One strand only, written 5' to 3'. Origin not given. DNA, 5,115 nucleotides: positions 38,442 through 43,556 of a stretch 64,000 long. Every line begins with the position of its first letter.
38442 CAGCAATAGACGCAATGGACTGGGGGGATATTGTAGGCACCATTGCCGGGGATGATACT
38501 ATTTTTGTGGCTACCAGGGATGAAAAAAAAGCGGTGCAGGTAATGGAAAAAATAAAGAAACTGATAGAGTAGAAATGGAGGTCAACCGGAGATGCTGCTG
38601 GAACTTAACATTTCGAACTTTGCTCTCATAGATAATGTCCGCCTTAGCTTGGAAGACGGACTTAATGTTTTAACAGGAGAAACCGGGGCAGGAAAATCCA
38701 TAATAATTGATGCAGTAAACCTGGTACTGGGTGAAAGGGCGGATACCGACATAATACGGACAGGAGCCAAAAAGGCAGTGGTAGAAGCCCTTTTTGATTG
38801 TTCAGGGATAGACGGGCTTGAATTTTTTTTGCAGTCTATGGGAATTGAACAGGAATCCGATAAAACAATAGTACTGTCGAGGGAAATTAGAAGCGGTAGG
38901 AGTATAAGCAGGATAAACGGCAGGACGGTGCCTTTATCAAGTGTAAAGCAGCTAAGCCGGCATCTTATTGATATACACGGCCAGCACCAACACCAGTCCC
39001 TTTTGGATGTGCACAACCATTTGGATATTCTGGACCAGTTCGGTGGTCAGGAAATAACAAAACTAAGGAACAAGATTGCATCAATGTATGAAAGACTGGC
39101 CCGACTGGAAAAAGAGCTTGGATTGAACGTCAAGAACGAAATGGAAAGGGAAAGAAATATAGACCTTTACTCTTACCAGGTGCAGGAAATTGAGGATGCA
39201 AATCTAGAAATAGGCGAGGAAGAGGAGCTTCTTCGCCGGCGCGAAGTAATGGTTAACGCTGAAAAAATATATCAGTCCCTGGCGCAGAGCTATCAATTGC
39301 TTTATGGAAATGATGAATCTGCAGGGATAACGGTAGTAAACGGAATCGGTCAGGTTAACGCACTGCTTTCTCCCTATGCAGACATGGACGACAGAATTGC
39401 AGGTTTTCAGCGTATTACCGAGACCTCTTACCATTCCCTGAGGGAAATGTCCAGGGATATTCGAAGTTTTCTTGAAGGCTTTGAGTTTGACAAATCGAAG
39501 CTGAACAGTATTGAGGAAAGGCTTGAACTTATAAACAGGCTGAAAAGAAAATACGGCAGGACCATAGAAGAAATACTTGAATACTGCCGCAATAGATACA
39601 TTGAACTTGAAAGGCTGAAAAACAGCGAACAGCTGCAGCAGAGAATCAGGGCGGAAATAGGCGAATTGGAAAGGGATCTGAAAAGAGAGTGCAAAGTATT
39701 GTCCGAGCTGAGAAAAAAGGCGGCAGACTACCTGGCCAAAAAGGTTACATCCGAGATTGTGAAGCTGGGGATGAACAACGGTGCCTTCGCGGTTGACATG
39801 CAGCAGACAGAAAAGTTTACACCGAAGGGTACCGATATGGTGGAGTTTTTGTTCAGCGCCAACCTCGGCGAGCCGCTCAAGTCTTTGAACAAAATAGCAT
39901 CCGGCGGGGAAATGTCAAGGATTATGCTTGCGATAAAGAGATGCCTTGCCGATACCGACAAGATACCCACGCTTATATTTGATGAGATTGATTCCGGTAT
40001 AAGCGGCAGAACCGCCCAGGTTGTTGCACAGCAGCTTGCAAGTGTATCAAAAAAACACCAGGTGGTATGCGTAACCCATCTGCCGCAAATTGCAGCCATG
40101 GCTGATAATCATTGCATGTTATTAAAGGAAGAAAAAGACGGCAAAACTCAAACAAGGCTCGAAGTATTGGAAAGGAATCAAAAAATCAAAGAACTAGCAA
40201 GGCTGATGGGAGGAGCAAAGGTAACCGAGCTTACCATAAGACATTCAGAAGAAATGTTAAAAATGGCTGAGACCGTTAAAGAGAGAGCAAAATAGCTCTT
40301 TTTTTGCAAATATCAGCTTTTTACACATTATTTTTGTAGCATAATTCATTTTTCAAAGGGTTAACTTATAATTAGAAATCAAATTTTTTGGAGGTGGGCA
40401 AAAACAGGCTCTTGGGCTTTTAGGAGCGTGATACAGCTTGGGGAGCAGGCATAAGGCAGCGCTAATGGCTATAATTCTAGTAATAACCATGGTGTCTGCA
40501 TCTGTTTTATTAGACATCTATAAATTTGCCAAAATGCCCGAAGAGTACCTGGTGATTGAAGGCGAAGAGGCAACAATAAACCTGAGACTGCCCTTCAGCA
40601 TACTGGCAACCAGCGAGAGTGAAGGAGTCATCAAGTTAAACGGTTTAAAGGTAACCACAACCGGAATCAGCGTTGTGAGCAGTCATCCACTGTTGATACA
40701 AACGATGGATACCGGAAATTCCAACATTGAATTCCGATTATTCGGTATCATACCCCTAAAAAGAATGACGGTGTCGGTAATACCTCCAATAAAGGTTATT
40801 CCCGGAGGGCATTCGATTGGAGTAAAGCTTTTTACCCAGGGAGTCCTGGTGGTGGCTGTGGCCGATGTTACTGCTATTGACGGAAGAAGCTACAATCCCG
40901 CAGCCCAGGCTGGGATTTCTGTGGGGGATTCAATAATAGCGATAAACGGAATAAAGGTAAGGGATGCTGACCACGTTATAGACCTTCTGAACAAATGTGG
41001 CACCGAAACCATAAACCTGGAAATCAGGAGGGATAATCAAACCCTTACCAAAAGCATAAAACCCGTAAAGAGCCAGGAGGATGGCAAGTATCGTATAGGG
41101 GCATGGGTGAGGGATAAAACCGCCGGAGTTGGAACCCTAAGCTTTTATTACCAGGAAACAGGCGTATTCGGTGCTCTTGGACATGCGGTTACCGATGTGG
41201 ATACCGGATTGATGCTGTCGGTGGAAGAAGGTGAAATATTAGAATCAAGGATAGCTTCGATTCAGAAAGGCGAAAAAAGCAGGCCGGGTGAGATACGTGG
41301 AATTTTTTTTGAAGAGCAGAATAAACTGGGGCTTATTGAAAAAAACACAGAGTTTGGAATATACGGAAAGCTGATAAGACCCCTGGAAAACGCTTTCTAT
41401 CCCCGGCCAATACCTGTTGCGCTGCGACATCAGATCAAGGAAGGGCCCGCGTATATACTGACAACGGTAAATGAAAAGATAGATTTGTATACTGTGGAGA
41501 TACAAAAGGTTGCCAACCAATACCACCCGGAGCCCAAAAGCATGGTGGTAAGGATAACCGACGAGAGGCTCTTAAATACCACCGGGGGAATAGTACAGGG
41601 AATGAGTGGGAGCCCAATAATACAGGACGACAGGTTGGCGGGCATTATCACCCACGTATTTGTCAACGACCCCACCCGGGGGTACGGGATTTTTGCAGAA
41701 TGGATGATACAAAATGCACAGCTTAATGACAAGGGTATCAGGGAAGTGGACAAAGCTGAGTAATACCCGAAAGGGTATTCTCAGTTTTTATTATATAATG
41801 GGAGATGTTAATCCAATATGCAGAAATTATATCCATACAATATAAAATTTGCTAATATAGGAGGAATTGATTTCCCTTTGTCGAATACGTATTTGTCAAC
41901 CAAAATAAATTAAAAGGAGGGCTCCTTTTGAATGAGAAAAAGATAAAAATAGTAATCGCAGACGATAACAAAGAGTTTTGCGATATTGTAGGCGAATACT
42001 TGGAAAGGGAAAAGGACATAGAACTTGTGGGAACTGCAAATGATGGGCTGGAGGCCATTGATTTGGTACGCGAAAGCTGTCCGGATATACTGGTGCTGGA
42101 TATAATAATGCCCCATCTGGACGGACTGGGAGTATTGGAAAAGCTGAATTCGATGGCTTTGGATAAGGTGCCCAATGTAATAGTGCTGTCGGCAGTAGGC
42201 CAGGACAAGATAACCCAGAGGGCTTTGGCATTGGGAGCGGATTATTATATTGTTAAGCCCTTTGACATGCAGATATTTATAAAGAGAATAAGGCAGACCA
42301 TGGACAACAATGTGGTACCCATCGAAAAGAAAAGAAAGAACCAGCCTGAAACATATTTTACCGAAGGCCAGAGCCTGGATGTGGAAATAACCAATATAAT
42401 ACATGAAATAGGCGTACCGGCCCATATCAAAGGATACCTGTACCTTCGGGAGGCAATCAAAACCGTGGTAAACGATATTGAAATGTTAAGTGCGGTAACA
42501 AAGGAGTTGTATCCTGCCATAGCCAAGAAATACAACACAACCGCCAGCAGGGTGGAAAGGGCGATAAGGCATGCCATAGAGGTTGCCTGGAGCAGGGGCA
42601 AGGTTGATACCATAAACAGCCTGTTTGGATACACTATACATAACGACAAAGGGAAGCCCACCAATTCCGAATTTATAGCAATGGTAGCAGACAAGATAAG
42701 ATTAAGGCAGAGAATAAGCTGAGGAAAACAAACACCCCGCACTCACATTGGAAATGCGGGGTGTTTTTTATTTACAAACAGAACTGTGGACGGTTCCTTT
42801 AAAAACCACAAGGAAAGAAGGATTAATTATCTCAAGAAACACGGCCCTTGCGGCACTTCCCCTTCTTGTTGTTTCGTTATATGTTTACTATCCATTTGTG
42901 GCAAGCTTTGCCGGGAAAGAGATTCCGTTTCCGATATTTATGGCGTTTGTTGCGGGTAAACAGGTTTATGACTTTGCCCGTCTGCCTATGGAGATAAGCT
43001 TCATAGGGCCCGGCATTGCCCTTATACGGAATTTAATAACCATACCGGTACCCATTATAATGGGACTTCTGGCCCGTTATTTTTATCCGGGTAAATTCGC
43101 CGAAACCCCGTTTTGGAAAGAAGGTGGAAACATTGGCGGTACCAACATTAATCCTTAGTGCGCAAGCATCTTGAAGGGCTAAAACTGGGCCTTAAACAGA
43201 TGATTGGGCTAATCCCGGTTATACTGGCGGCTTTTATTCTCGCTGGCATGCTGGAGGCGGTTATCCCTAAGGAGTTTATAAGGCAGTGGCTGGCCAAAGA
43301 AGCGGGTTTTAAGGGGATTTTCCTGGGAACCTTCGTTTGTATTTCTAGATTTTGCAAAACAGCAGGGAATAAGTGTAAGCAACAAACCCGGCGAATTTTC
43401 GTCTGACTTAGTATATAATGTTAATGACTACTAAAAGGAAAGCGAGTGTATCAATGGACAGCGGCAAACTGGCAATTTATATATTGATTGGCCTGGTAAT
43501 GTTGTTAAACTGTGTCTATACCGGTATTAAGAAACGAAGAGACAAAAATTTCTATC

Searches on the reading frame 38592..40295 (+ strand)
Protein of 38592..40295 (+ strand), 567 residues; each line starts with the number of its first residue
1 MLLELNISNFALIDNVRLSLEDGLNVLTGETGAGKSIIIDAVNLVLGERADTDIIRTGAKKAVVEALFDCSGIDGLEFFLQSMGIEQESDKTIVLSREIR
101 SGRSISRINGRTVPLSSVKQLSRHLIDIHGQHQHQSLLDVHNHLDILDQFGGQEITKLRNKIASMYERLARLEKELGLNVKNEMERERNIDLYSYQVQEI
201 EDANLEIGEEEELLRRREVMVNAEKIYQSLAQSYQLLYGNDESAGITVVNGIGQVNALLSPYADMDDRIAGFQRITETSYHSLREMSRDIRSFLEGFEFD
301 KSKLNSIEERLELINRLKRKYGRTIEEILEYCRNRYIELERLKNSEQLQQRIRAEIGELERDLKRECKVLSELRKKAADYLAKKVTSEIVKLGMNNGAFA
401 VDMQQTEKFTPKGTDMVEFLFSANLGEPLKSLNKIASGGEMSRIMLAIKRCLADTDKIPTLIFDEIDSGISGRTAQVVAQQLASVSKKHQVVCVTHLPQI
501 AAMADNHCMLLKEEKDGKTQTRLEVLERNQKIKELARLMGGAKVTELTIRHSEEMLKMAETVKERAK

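Call 8: search_protein_families(library=ncbifam, proteins=[window:38592-40295:+], max_evalue=0.01)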
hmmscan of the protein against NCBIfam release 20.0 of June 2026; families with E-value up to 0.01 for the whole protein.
window:38592-40295:+ (567 aa): 33 families (the best 25 are shown)
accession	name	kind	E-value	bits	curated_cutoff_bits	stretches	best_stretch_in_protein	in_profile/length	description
TIGR00634.1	recN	equivalog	4.4e-167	557.4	407.85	1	1-557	1-562/563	DNA repair protein RecN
NF008121.0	PRK10869.1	equivalog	3.1e-123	412.2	418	1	1-557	1-552/553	DNA repair protein RecN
NF045780.1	TrlF_fam_ATP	equivalog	7.9e-11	41.4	350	1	9-463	297-776/944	TrlF family AAA-like ATPase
TIGR04521.1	ECF_ATPase_2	equivalog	3.2e-08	33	330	1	437-557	146-262/279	energy-coupling factor transporter ATPase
TIGR02857.1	CydD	equivalog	9.4e-08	31.4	435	1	435-508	458-527/529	thiol reductant ABC exporter subunit CydD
TIGR02169.1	SMC_prok_A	equivalog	2.7e-07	28.7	729.4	1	14-127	15-133/1165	chromosome segregation protein SMC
NF047739.1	antiphage_MADS3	equivalog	3.3e-06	26.5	420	0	1-45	1-44/427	methylation-associated defense system AAA family ATPase MAD3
NF040873.1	AztA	equivalog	9e-06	25.4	220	1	436-509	120-190/191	zinc ABC transporter ATP-binding protein AztA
NF041034.1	Rad50_Sulf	equivalog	1.2e-05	23.4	1000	1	4-69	5-74/872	DNA double-strand break repair ATPase Rad50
TIGR02770.1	nickel_nikD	equivalog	1.6e-05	24.4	318.7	1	404-510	90-199/230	nickel import ATP-binding protein NikD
TIGR00611.2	recf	equivalog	1.8e-05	24.1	172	1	4-72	3-76/339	DNA replication/repair protein RecF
TIGR00972.1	3a0107s01c2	equivalog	2.2e-05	23.9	343.2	1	429-512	138-218/248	phosphate ABC transporter ATP-binding protein PstB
NF002244.0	PRK01156.1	equivalog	6.6e-05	21.2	847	1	5-70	6-75/895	DNA double-strand break repair ATPase Rad50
TIGR01978.1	sufC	equivalog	7.3e-05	22.3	212.8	1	430-502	139-208/243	Fe-S cluster assembly ATPase SufC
TIGR02982.1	heterocyst_DevA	subfamily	7.8e-05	22.3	295.8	1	394-506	100-210/220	ABC exporter ATP-binding subunit, DevA family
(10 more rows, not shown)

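Call 15: find_encoding_contigs(protein=window:38592-40295:+, flank=10000, max_places=4)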
Protein window:38592-40295:+ (567 aa): 24 contigs read that carry it; 4 places shown.
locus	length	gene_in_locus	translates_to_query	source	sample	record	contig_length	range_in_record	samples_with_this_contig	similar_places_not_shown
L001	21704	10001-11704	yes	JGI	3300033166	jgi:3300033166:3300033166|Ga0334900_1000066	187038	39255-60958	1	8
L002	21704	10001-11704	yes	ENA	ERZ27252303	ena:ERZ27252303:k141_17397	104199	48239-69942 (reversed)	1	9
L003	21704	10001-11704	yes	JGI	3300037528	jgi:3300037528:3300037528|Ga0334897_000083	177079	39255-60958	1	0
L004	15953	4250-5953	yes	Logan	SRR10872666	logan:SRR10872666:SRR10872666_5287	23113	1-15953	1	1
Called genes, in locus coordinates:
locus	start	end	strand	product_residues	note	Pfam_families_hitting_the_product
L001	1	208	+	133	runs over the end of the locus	PF03780:Asp23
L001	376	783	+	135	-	PF01029:NusB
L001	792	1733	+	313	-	PF00814:TsaD, PF22521:HypF_C_2 (weak)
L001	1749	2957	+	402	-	PF13742:tRNA_anti_2, PF01336:tRNA_anti-codon, PF02601:Exonuc_VII_L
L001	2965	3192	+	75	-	PF02609:Exonuc_VII_S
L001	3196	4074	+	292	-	PF00348:polyprenyl_synt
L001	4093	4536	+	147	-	PF02681:DUF212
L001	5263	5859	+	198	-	-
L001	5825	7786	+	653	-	PF13292:DXP_synthase_N, PF00456:Transketolase_N (faint), PF00676:E1_dh (faint), PF02775:TPP_enzyme_C (faint), PF02779:Transket_pyr, PF02780:Transketolase_C, PF17147:PFOR_II (weak)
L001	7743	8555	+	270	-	PF01479:S4, PF01728:FtsJ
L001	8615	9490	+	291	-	PF01513:NAD_kinase, PF20143:NAD_kinase_C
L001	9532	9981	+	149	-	PF01316:Arg_repressor, PF02863:Arg_repressor_C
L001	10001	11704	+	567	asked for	PF02463:SMC_N, PF13175:AAA_15, PF13476:AAA_23, PF13555:AAA_29 (faint), PF13304:AAA_21 (faint)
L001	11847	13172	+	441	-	PF00595:PDZ (faint), PF13180:PDZ_2, PF17820:PDZ_6, PF05580:Peptidase_S55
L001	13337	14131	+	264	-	PF00072:Response_reg, PF08769:Spo0A_C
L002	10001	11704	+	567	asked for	PF02463:SMC_N, PF13175:AAA_15, PF13476:AAA_23, PF13555:AAA_29 (faint), PF13304:AAA_21 (faint)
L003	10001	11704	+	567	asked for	PF02463:SMC_N, PF13175:AAA_15, PF13476:AAA_23, PF13555:AAA_29 (faint), PF13304:AAA_21 (faint)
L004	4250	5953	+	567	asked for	PF02463:SMC_N, PF13175:AAA_15, PF13476:AAA_23, PF13555:AAA_29 (faint), PF13304:AAA_21 (faint)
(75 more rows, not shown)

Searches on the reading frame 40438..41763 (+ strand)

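Call 8: search_protein_families(library=ncbifam, proteins=[window:40438-41763:+], max_evalue=0.01)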
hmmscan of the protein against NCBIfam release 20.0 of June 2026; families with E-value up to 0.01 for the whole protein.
window:40438-41763:+ (441 aa): 10 families
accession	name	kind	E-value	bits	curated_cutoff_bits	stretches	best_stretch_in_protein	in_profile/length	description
TIGR02860.1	spore_IV_B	equivalog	1e-150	502.2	305.25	1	8-429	6-401/402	SpoIVB peptidase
TIGR00054.1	TIGR00054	equivalog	6.8e-09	35.1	147.55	1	152-260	212-309/421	RIP metalloprotease RseP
NF041521.1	HhoA_HhoB_HtrA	equivalog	7.2e-07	28.8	450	1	134-210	263-332/335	HhoA/HhoB/HtrA family serine endopeptidase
NF040960.1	MamE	equivalog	1.2e-05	24.1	800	0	152-202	477-528/659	magnetosome formation protease MamE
TIGR02037.1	degP_htrA_DO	subfamily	6e-05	22.1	416.2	1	152-215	269-333/434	Do family serine endopeptidase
NF041199.1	trx7_PDZ_seleno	equivalog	0.00012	21.1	300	1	152-211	213-274/390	Trx7/PDZ domain-containing (seleno)protein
TIGR00225.1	prc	subfamily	0.00021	20.5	218.6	1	153-204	73-126/335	C-terminal processing peptidase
NF008046.0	PRK10779.1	equivalog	0.00063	18.9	477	1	153-227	233-307/450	sigma E protease regulator RseP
TIGR01713.1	typeII_sec_gspC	equivalog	0.0016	18.1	101.6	0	157-201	206-251/259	type II secretion system protein GspC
NF045589.1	Cterm_S41_CtpB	exception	0.0062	15.2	633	1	143-202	131-192/416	carboxyl-terminal processing protease CtpB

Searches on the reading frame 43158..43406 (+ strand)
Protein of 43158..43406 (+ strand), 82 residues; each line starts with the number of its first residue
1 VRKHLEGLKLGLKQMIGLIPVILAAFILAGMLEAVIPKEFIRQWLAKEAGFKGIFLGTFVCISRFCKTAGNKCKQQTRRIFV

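Call 34: search_protein_families(library=pfam, proteins=[window:43158-43406:+], max_evalue=0.01)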
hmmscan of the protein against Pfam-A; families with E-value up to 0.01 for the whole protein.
window:43158-43406:+ (82 aa): 1 family
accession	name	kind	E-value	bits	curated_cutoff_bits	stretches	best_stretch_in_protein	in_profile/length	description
PF03773.19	ArsP_1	-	0.00074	19.2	32.3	1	16-62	14-221/294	Predicted permease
